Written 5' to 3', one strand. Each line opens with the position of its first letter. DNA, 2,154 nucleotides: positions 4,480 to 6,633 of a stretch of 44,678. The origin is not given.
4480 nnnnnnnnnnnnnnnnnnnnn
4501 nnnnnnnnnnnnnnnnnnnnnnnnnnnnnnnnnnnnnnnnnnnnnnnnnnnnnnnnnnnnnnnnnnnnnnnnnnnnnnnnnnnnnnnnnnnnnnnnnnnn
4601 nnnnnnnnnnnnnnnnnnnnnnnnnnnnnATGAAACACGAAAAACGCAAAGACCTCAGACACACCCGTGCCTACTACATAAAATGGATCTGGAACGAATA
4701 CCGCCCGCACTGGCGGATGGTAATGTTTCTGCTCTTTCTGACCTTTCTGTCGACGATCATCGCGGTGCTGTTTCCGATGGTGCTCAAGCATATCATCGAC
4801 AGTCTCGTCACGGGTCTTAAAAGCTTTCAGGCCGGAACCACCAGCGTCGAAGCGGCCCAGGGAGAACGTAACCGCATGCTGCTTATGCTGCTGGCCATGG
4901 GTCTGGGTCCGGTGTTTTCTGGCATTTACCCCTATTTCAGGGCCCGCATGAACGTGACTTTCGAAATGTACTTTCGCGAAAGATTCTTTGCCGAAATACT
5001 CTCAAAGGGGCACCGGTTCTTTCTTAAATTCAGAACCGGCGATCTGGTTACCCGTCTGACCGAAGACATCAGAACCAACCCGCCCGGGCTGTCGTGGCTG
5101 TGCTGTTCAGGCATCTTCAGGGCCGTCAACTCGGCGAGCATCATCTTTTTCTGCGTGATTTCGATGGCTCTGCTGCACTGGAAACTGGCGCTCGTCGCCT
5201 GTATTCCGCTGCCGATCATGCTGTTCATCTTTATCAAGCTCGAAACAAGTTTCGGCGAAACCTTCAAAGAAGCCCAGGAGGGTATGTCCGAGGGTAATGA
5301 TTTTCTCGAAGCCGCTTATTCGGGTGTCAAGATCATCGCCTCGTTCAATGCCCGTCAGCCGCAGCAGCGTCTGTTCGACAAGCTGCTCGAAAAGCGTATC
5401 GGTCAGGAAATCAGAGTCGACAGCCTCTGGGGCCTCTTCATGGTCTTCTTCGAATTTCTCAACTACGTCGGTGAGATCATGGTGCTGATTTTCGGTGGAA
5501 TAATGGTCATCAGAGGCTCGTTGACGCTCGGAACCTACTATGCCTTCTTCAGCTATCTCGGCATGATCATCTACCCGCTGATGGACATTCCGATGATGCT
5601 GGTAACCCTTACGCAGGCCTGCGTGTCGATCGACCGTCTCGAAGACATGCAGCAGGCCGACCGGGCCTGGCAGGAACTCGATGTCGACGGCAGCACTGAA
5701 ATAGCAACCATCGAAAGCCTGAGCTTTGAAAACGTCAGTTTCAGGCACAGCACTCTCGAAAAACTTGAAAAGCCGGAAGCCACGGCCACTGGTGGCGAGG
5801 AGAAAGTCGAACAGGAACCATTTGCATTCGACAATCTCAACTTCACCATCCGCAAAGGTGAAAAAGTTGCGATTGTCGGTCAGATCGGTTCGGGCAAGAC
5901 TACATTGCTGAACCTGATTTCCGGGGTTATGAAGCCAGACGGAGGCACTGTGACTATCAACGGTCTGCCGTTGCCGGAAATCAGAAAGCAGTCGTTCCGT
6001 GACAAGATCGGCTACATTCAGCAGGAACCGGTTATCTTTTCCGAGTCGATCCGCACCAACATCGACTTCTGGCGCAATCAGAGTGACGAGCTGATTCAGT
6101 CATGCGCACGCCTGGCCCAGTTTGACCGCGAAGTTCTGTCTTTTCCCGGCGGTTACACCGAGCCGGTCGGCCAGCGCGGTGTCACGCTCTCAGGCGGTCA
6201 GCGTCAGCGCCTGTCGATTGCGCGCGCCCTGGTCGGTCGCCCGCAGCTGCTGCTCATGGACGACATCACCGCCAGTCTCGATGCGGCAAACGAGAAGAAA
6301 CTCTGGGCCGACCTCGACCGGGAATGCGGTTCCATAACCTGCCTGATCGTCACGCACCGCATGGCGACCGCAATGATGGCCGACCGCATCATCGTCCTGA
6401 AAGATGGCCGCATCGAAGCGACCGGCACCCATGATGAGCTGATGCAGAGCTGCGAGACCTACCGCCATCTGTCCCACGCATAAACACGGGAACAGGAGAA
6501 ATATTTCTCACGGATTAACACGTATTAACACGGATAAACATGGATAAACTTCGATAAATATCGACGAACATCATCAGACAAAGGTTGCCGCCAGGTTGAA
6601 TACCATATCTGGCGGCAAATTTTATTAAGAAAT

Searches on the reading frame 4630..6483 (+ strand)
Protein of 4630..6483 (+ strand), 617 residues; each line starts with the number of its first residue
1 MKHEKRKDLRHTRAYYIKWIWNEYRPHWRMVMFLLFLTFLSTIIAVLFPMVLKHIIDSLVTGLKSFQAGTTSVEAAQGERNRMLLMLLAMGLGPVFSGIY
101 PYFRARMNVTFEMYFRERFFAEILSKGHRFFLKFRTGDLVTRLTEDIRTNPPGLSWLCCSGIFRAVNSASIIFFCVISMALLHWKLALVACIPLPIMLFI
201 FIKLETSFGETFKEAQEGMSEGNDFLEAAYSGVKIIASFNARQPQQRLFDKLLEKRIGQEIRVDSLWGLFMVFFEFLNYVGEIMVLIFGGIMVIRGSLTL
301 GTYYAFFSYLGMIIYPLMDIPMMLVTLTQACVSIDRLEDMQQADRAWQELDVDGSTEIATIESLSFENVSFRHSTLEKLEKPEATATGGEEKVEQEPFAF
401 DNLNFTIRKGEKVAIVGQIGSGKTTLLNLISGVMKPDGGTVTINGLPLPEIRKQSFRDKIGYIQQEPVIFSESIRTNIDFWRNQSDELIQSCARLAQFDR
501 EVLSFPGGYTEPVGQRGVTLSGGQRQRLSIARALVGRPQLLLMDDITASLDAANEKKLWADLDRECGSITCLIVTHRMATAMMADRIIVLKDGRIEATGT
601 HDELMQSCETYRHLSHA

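Call 6: search_protein_families(library=pfam, proteins=[window:4630-6483:+])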
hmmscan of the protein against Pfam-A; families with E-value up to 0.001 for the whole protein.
window:4630-6483:+ (617 aa): 4 families
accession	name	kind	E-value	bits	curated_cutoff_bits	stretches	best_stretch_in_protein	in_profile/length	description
PF00005.33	ABC_tran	-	5.6e-33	114.9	25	1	401-548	2-137/137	ABC transporter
PF00664.28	ABC_membrane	-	3.6e-31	109.3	28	1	32-317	2-274/274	ABC transporter transmembrane region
PF02463.25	SMC_N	-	2.9e-06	27.3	40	1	519-590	136-211/220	RecF/RecN/SMC N terminal domain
PF13555.12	AAA_29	-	0.00015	21.9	27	1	400-443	12-54/61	P-loop containing region of AAA domain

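Call 13: search_solved_structures(query=window:4630-6483:+, max_evalue=1e-40)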
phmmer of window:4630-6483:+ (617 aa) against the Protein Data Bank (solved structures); distinct sequences matched with E-value up to 1e-40: 188 (the best 60 are shown).
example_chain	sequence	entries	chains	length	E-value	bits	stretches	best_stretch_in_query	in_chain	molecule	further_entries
8zpx_B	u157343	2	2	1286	6e-90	305.4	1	116-609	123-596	ABC transporter B family member 1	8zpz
9juj_A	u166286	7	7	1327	7.1e-90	305.1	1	116-609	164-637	ABC transporter B family member 1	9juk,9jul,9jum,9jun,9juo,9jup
8zq4_B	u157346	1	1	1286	2.2e-89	303.5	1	116-609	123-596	ABC transporter B family member 1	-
7niu_A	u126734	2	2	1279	5.7e-86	292.2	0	401-607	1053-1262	Isoform 2 of Phosphatidylcholine translocator ABCB4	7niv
6s7p_A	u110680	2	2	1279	2.1e-85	290.3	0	401-607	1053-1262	Phosphatidylcholine translocator ABCB4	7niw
9ody_A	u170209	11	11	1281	9.3e-85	288.2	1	115-613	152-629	ATP-binding cassette, sub-family B (MDR/TAP), member 4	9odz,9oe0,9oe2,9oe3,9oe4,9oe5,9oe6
9oe1_A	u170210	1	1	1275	9.7e-85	288.2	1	115-613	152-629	ATP-binding cassette, sub-family B (MDR/TAP), member 4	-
8sa0_A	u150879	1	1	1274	2.4e-84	286.9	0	401-607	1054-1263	ATP-dependent translocase ABCB1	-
8gmg_A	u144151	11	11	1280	2.5e-84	286.8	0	401-607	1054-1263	ATP-dependent translocase ABCB1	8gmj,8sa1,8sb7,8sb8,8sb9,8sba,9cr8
6qex_A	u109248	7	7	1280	3.4e-84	286.4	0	401-607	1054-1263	Multidrug resistance protein 1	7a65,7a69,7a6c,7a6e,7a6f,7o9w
9nfi_A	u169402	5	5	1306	4.4e-84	286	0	137-611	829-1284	Permeability Glycoprotein (P-gp)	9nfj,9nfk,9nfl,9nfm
8y6h_A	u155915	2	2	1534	6.9e-84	285.4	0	401-607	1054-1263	ATP-dependent translocase ABCB1,mNeonGreen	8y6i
4lsg_A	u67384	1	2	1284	8.2e-84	285.1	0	401-607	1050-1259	Multidrug resistance protein 1A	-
3g5u_A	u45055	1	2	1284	8.2e-84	285.1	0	401-607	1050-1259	Multidrug resistance protein 1a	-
6c0v_A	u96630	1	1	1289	9.5e-84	284.9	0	401-607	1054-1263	Multidrug resistance protein 1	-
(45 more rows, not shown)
